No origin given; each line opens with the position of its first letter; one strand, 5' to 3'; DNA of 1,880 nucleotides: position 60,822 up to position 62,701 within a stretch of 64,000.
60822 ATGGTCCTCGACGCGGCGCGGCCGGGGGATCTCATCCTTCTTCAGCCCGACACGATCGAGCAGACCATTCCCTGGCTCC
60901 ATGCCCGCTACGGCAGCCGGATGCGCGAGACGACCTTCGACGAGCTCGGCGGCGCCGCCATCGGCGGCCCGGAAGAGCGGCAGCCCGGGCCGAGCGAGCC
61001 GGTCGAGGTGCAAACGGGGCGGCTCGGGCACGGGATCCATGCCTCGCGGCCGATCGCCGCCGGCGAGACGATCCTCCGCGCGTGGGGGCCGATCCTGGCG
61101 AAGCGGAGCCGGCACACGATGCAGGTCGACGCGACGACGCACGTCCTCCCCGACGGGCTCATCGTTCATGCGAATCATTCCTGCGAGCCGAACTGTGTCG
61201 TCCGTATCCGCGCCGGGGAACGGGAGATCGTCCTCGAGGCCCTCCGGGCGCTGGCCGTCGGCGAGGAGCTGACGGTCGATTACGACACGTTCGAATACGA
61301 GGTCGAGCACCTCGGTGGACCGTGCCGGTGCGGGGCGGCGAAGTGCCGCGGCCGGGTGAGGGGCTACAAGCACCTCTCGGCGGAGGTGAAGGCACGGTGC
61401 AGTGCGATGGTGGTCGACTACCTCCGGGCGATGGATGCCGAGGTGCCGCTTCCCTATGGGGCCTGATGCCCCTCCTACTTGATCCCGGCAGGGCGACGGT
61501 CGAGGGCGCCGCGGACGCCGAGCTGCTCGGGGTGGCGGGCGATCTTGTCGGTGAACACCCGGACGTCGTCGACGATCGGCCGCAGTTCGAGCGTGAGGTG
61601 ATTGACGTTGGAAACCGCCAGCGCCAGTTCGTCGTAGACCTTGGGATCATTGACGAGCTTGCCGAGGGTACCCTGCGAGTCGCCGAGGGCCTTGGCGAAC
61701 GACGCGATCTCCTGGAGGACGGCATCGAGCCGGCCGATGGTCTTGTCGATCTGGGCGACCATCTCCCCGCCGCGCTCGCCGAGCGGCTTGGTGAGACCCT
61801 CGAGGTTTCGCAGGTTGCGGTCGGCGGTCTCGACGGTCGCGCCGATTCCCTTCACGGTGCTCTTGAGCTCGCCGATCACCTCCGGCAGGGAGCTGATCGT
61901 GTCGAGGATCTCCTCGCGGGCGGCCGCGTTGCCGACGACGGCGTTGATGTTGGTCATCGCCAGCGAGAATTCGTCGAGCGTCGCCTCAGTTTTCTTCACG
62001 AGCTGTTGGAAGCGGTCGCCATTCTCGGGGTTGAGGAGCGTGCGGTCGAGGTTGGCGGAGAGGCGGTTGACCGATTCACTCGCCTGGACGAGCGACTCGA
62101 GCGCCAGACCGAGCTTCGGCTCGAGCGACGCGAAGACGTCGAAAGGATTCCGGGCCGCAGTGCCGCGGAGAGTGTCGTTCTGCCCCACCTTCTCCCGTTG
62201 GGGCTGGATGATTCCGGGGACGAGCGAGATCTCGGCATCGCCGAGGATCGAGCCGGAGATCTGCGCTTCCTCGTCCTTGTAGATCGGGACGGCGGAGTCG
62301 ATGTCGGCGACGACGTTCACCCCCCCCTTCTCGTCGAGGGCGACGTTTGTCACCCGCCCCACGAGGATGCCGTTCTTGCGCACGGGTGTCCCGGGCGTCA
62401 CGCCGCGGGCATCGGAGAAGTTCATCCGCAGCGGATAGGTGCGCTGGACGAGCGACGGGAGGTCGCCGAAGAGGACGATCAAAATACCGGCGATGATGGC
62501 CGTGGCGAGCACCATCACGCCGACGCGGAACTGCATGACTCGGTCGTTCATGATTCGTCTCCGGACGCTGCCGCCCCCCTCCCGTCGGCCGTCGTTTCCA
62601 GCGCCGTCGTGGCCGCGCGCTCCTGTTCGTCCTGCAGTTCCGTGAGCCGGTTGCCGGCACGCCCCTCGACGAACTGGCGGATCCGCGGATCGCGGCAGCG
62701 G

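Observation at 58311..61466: Cyanophycin synthetase with an in-frame C-terminal SET/post-SET methyltransferase domain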

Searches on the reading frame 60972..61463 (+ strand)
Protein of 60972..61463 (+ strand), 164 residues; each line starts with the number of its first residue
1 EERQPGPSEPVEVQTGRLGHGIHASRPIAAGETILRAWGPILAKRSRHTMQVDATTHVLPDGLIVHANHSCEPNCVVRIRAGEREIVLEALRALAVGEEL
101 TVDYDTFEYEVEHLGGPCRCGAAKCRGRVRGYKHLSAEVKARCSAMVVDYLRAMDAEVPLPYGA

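Call 22: search_solved_structures(query=window:60972-61463:+, max_evalue=1, show_alignments=3)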
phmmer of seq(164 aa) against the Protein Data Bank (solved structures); distinct sequences matched with E-value up to 1: 135 (the best 60 are shown).
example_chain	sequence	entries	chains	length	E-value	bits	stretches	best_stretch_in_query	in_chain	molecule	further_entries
9l4t_A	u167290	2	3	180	4.5e-13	52.5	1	11-139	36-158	BurB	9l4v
7bre_B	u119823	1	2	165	2e-12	50.5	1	52-127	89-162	Histone-lysine N-methyltransferase 2B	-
7w67_C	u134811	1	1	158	2.1e-12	50.4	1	52-127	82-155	Histone-lysine N-methyltransferase 2A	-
7w6a_C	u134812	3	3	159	2.1e-12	50.4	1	52-127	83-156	Histone-lysine N-methyltransferase 2A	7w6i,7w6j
7u5v_A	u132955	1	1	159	2.2e-12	50.3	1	52-127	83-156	Histone-lysine N-methyltransferase 2A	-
5f5e_A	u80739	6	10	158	2.3e-12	50.3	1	52-127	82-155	Histone-lysine N-methyltransferase 2A | Histone-lysine N-methyltransferase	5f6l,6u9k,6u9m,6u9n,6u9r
4z4p_A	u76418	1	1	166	2.7e-12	50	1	53-134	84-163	Histone-lysine N-methyltransferase 2D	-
2w5y_A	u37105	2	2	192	3e-12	49.9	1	52-127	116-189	HISTONE-LYSINE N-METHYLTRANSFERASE HRX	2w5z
6kiu_K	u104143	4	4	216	4.4e-12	49.3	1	52-127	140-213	Histone-lysine N-methyltransferase 2A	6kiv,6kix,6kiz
7ud5_K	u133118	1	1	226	5e-12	49.1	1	52-127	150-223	cDNA FLJ56846, highly similar to Zinc finger protein HRX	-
6pwv_C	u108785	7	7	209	5.4e-12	49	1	52-127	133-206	Histone-lysine N-methyltransferase 2A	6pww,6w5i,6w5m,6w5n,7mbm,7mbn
6chg_C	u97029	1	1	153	1.7e-11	47.4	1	52-128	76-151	Histone-lysine N-methyltransferase, H3 lysine-4 specific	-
6ven_N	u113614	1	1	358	3e-11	46.6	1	60-128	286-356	Histone-lysine N-methyltransferase, H3 lysine-4 specific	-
4ypu_A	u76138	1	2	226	1.1e-10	44.8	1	19-132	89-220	Histone-lysine N-methyltransferase ASH1L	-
6ugm_M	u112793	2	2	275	1.1e-10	44.8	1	52-128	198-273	Histone-lysine N-methyltransferase, H3 lysine-4 specific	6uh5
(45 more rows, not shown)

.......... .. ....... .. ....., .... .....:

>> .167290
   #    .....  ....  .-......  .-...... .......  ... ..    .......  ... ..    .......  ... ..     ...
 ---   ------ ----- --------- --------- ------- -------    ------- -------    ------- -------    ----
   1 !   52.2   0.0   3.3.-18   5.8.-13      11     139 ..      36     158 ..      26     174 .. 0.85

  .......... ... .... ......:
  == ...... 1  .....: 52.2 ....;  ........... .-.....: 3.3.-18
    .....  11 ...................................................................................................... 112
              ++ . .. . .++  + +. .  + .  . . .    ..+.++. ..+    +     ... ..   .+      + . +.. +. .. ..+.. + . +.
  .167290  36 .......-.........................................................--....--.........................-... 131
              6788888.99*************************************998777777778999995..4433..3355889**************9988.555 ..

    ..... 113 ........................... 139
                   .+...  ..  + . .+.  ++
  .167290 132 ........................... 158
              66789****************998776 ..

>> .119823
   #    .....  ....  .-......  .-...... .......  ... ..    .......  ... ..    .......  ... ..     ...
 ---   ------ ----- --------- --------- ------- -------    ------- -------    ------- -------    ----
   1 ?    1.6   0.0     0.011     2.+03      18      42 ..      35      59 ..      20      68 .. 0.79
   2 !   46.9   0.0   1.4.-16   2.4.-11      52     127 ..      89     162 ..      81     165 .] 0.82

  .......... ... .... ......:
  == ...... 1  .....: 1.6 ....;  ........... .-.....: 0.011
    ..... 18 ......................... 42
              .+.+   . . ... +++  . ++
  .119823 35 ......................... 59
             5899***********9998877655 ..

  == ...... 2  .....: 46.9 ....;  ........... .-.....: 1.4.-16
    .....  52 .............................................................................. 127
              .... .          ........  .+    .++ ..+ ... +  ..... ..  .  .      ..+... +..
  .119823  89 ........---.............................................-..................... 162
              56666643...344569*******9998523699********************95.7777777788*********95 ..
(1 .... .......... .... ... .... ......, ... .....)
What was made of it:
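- Closest known: Eukaryotic histone lysine methyltransferase SET domains. Different: The N-terminal half and the SET-I region align poorly (call 22).
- The N-terminal half of the domain aligns to BurB but hardly at all to MLL (call 22).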

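Call 44: predict_structure(alignment_id=A2)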
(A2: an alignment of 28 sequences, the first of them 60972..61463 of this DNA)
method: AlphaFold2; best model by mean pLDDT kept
length: 164 residues; sequences in the alignment: 28
mean_pLDDT: 91.0   pTM: 0.85
mean pLDDT of the five models: 91.0, 90.8, 89.9, 89.5, 84.9
residues with pLDDT >= 90: 124; 70-90: 30; 50-70: 7; < 50: 3
segments of 3 or more residues with pLDDT < 50: 162-164
pLDDT, mean of each block of 10 residues (from residue 1): 82 93 98 96 89 93 94 97 92 98 96 81 94 95 95 80 47
secondary structure, 60 per line:
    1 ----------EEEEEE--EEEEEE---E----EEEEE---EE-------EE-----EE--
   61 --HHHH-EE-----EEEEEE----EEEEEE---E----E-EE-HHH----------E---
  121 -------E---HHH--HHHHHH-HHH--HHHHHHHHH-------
elements in order: E11-16 E19-24 E33-37 H63-66 E75-80 E85-90 H137-142 H149-157
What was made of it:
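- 61002..61370 (+): SET plus post-SET domain (residues 898-1020): GxG 906-908, RHTMQV 934-939, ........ 955-962, ELTVDY 986-991, CxCGxxxC 1005-1012. AF2 pLDDT 91, pTM 0.85 (call 44).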

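Call 46: fold_search(model_id=the predicted structure, library=pdb)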
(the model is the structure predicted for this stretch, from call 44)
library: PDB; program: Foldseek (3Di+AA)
matches with E <= 10: 753; with E <= 0.001: 352
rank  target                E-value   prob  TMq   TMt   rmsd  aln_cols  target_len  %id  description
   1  9l4v                  3.0e-10  1.00  0.67  0.68   8.2       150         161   31  The crystal structure of BurB-SMM-SAM complex (released 2025-08-20)
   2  6u9m_A                1.3e-09  1.00  0.57  0.63   3.0       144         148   29  MLL1 SET N3861I/Q3867L bound to inhibitor 16 (TC-5109) (released 2020-07-01)
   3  9l4t_A                1.3e-09  1.00  0.65  0.68   7.2       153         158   31  The crystal structure of BurB-Met complex (released 2025-08-20)
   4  9l4t_B                2.1e-09  1.00  0.65  0.66   7.8       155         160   31  The crystal structure of BurB-Met complex (released 2025-08-20)
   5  2w5z_A                2.4e-09  1.00  0.58  0.54   4.4       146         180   32  Ternary Complex of the Mixed Lineage Leukaemia (MLL1) SET Domain with the cofactor product S-Adenosylhomocysteine and  (released 2009-02-10)
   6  5f5e                  3.3e-09  1.00  0.58  0.64   3.5       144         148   29  The Crystal Structure of MLL1 SET domain with N3816I/Q3867L mutation (released 2016-02-24)
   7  6u9n_A                4.2e-09  1.00  0.57  0.63   3.1       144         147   29  MLL1 SET N3861I/Q3867L bound to inhibitor 14 (TC-5139) (released 2020-07-01)
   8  6u9k_B                4.5e-09  1.00  0.59  0.65   2.8       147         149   29  MLL1 SET N3861I/Q3867L bound to inhibitor 18 (TC-5153) (released 2020-07-01)
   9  7w6j_C                4.5e-09  1.00  0.60  0.63   3.6       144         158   31  The crystal structure of MLL1 (N3861I/Q3867L/C3882SS)-RBBP5-ASH2L in complex with H3K4me2 peptide (released 2022-09-07)
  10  6u9n_B                5.6e-09  1.00  0.57  0.63   2.9       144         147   29  MLL1 SET N3861I/Q3867L bound to inhibitor 14 (TC-5139) (released 2020-07-01)
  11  7w6a_C                5.9e-09  1.00  0.60  0.61   3.9       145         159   31  Crystal structure of the MLL1 (N3861I/Q3867L/C3882SS)-RBBP5-ASH2L complex (released 2022-09-07)
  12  7w67_C                6.7e-09  1.00  0.61  0.63   3.7       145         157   31  The crystal structure of MLL1 (N3861I/Q3867L/C3882SS)-RBBP5-ASH2L in complex with H3K4me0 peptide (released 2022-09-07)
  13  6j9j_A                7.9e-09  1.00  0.62  0.42   5.0       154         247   23  crystal structure of SESTD2 in complex with H3.3S31phK36M peptide (released 2020-02-26)
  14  6u9k_A                1.3e-08  1.00  0.57  0.63   3.1       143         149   31  MLL1 SET N3861I/Q3867L bound to inhibitor 18 (TC-5153) (released 2020-07-01)
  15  8rzu_A                1.3e-08  1.00  0.61  0.41   5.2       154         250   23  Structure of human SETD2 L1609P mutant in complex with SAM and H3K36M peptide (released 2025-03-05)
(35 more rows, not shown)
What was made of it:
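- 61002..61370 (+): Foldseek probability 1.0 to BurB, MLL1 and ASH1L (call 46).
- On SET-domain methyltransferase (class V, PF00856): 352 PDB matches at E <= 1e-3; every one of the 50 top-ranked matches listed is a SET domain (call 46).
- Closest known: Eukaryotic histone lysine methyltransferase SET domains. Same: The C-terminal half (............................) is very similar (calls 22, 46).
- A confident SET fold (calls 44, 46). Histone-type lysine methyltransferases (MLL1, ASH1L, SETD2) are almost as close structurally as BurB, with E 1e-9 against 3e-10 (call 46). MLL1, ASH1L and SETD2 match with Foldseek probability 1.0 and TM 0.57-0.65 (call 46) and by sequence (call 22).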

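Call 61: search_protein_representatives(alignment_id=A2)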
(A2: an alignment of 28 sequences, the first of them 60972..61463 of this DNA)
Query: 28 sequences, 168 profile positions. Proteins with E-value up to 0.001 (for the whole library): 44418; up to 1e-10: 15574; up to 1e-30: 445. The best 150 are listed.
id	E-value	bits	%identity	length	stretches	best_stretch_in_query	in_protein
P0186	2.4e-131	450.1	-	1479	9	8-146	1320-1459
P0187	2.4e-131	450.1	-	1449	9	13-160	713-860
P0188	3.1e-115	397.7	-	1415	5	15-157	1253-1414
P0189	1.1e-77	275.5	-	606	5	8-157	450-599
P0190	2.6e-76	271.0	-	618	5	12-162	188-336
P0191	3.7e-74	264.0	-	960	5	14-158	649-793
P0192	3.0e-65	235.0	-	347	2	14-160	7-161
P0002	3.8e-61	221.7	-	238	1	3-167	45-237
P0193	8.3e-61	220.6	-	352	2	11-147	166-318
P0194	8.7e-60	217.3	-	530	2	12-156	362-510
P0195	6.6e-57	207.9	-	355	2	13-160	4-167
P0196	9.6e-57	207.4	-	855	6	9-146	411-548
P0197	1.5e-55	203.4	-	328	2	14-157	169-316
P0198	4.2e-55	202.0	-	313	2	20-160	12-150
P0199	1.1e-54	200.6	-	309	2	15-158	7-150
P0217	6.0e-48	178.8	-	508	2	12-147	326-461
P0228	5.4e-46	172.4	-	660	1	12-159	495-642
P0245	6.5e-44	165.6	-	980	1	15-161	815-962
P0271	9.3e-41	155.3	-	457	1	14-162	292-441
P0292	1.3e-38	148.3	-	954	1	12-162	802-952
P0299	5.9e-38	146.2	-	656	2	13-148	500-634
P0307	2.7e-37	144.1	-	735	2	12-161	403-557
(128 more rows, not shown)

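Call 62: search_protein_families(library=pfam, proteins=[P0245, P0292, P0228, P0299, P0307, P0271, P0191, P0196, P0194, P0217], max_evalue=0.0001)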
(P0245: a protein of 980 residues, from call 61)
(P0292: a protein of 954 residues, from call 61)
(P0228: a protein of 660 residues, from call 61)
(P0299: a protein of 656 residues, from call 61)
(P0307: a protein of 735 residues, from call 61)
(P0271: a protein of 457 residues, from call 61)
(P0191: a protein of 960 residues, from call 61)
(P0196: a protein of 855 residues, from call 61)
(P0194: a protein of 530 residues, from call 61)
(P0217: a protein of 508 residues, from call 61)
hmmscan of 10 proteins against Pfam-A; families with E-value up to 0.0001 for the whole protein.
P0245 (980 aa): 6 families
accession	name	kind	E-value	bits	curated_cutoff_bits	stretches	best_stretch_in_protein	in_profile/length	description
PF18921.5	Cyanophycin_syn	-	4.4e-37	127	27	1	24-133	3-112/115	Cyanophycin synthase-like N-terminal domain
PF08245.18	Mur_ligase_M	-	1.8e-18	67.6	24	1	411-623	1-200/200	Mur ligase middle domain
PF02875.26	Mur_ligase_C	-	1.6e-13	52.1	28.4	1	650-775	2-124/127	Mur ligase, glutamate ligase domain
PF00856.33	SET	-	4.4e-12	46.8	22.4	1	849-908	46-104/105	SET domain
PF02786.22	CPSase_L_D2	-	7.1e-08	32.7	19.8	1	214-300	1-94/211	Carbamoyl-phosphate synthase L chain, ATP binding domain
PF16292.10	DUF4938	-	2.4e-05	24.2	32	1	459-544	209-289/302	Domain of unknown function (DUF4938)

P0292 (954 aa): 4 families
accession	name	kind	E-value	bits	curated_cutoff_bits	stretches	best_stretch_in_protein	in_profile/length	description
PF18921.5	Cyanophycin_syn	-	6e-38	129.8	27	1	24-135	3-114/115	Cyanophycin synthase-like N-terminal domain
PF08245.18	Mur_ligase_M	-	3e-20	73.5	24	1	405-615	1-198/200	Mur ligase middle domain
PF02875.26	Mur_ligase_C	-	1.2e-11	46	28.4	1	649-768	7-123/127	Mur ligase, glutamate ligase domain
PF00856.33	SET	-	3.9e-07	30.9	22.4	1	859-898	63-104/105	SET domain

P0228 (660 aa): 3 families
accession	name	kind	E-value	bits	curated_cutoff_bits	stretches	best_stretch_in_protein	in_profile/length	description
PF08245.18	Mur_ligase_M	-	1.6e-19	71.1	24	1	90-302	1-200/200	Mur ligase middle domain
PF02875.26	Mur_ligase_C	-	1.7e-12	48.7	28.4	1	328-456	1-125/127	Mur ligase, glutamate ligase domain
PF00856.33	SET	-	2.9e-12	47.4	22.4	1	552-591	63-104/105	SET domain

P0299 (656 aa): 2 families
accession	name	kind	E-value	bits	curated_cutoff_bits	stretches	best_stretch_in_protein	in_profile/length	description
PF00856.33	SET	-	1.2e-20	74.3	22.4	2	343-442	1-104/105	SET domain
PF07478.18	Dala_Dala_lig_C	-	3.5e-18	66.3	24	1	136-289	31-176/204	D-ala D-ala ligase C-terminus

P0307 (735 aa): 2 families
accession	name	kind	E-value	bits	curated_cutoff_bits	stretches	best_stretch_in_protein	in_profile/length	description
PF00856.33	SET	-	1.7e-15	57.8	22.4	1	415-502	2-104/105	SET domain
PF16653.10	Sacchrp_dh_C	-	8.8e-14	52.7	31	1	26-308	1-258/265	Saccharopine dehydrogenase C-terminal domain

P0271 (457 aa): 2 families
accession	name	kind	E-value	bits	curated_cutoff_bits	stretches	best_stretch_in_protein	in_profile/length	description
PF02875.26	Mur_ligase_C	-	1.3e-13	52.4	28.4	1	123-248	2-124/127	Mur ligase, glutamate ligase domain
PF00856.33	SET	-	5.7e-11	43.2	22.4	1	336-386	51-104/105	SET domain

P0191 (960 aa): 1 family
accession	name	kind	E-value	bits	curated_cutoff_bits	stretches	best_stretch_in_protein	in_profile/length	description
PF00856.33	SET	-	2.5e-21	76.5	22.4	1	107-148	59-104/105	SET domain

P0196 (855 aa): 1 family
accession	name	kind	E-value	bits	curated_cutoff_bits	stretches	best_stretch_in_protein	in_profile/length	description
PF00856.33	SET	-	2.2e-24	86.3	22.4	2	48-213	2-104/105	SET domain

P0194 (530 aa): 1 family
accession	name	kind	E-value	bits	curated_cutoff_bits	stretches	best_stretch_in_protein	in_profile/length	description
PF00856.33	SET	-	3e-27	95.5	22.4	2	373-460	1-104/105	SET domain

P0217 (508 aa): 1 family
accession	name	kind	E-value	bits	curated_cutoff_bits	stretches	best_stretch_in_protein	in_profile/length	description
PF00856.33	SET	-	4.6e-15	56.4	22.4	1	207-423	3-104/105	SET domain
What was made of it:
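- The same profile finds SETs fused to a Ddl-type ATP-grasp and to a saccharopine-dehydrogenase domain (call 62).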

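Call 64: find_encoding_contigs(protein=P0245, flank=7000, max_places=3)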
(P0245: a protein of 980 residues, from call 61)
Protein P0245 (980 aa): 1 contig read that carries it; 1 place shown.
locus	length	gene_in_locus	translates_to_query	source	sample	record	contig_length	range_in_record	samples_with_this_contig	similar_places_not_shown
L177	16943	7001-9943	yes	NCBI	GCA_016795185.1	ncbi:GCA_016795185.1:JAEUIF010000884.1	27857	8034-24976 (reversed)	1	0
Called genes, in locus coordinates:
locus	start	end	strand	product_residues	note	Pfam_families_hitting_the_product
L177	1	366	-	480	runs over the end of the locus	PF07394:DUF1501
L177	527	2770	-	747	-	PF07583:PSCyt2, PF07587:PSD1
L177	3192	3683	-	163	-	PF08909:DUF1854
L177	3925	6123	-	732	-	PF00664:ABC_membrane, PF00005:ABC_tran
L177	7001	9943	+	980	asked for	PF18921:Cyanophycin_syn, PF16292:DUF4938 (faint), PF02786:CPSase_L_D2, PF08245:Mur_ligase_M, PF02875:Mur_ligase_C, PF00856:SET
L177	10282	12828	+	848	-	PF18921:Cyanophycin_syn, PF02222:ATP-grasp (faint), PF02786:CPSase_L_D2 (weak), PF08443:RimK (weak), PF13549:ATP-grasp_5 (weak), PF08245:Mur_ligase_M, PF02875:Mur_ligase_C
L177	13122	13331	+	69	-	-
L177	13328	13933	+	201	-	PF14559:TPR_19 (faint)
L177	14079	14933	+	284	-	-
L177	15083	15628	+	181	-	PF10077:DUF2314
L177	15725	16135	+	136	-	PF04255:DUF433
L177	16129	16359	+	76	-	-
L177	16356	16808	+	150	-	PF01850:PIN (weak)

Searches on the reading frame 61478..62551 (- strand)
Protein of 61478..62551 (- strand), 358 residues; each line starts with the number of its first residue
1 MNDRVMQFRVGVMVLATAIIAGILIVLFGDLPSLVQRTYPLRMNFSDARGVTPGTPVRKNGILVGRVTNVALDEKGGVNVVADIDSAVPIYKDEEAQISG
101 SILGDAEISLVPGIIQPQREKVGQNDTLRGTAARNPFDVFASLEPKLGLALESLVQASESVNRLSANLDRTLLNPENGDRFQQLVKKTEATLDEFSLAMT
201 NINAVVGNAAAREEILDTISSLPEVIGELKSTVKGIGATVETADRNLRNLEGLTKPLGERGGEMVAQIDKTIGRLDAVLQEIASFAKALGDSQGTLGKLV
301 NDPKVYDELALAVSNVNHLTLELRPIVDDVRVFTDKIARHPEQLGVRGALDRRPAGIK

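Call 65: search_protein_families(library=ncbifam, proteins=[window:61478-62551:-], max_evalue=0.00001)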
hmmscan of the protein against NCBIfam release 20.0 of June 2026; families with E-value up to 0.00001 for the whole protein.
window:61478-62551:- (358 aa): 3 families
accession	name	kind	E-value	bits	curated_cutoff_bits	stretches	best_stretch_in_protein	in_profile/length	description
TIGR00996.1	Mtu_fam_mce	paralog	2.1e-17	63.3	140.5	1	10-267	2-252/291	MCE family protein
TIGR04430.1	OM_asym_MlaD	equivalog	5.3e-16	58.7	135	1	4-131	3-130/146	outer membrane lipid asymmetry maintenance protein MlaD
NF008070.2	PRK10807.1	equivalog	7.7e-06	24.9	525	0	151-234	441-517/542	intermembrane transport protein PqiB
